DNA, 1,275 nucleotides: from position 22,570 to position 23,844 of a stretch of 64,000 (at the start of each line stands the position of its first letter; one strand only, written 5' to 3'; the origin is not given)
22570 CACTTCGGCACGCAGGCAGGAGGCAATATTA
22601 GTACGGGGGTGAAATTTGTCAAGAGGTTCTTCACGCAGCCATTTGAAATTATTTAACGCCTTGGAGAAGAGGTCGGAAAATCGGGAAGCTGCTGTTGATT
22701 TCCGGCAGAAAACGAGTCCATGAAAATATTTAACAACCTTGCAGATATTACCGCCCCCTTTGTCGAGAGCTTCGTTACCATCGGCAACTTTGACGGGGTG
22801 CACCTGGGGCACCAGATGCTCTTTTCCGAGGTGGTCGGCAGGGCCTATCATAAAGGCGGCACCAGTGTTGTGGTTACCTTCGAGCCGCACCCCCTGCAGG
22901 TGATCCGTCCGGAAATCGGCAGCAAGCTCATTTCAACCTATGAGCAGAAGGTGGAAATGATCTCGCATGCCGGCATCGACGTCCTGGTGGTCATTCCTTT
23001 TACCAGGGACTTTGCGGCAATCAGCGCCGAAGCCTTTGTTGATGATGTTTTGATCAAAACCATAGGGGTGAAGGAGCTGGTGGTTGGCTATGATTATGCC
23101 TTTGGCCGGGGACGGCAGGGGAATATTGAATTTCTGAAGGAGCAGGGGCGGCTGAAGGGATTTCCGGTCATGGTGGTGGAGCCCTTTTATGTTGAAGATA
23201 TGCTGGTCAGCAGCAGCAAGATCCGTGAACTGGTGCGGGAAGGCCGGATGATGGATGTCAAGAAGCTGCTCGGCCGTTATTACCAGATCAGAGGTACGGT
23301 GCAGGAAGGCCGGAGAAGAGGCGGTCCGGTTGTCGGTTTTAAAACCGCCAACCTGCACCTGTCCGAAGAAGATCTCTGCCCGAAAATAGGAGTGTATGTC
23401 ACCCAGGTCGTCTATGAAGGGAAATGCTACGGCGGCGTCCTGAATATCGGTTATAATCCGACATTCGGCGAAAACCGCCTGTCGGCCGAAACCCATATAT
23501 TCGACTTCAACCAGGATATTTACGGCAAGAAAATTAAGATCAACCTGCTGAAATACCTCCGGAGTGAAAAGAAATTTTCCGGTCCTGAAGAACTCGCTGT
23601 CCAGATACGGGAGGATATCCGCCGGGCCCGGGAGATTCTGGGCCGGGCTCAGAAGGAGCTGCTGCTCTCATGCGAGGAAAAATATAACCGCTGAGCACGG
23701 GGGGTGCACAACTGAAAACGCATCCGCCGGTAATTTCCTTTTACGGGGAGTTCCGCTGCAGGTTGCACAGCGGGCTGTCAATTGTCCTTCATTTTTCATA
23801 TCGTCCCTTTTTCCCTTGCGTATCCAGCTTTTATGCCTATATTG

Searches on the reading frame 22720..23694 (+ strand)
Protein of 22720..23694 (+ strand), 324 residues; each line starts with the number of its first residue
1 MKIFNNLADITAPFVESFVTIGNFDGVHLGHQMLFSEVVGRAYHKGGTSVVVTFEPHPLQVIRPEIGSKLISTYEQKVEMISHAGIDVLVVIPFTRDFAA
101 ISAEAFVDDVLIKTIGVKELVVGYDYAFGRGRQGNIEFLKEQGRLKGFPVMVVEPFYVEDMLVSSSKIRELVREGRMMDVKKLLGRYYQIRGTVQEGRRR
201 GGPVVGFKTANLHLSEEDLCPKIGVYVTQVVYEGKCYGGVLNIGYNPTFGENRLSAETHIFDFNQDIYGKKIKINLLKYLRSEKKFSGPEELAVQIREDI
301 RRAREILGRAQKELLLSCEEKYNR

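Call 51: find_encoding_contigs(protein=window:22720-23694:+, flank=10000, max_places=10)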
Protein window:22720-23694:+ (324 aa): no gene with exactly this product is on record in the collection.
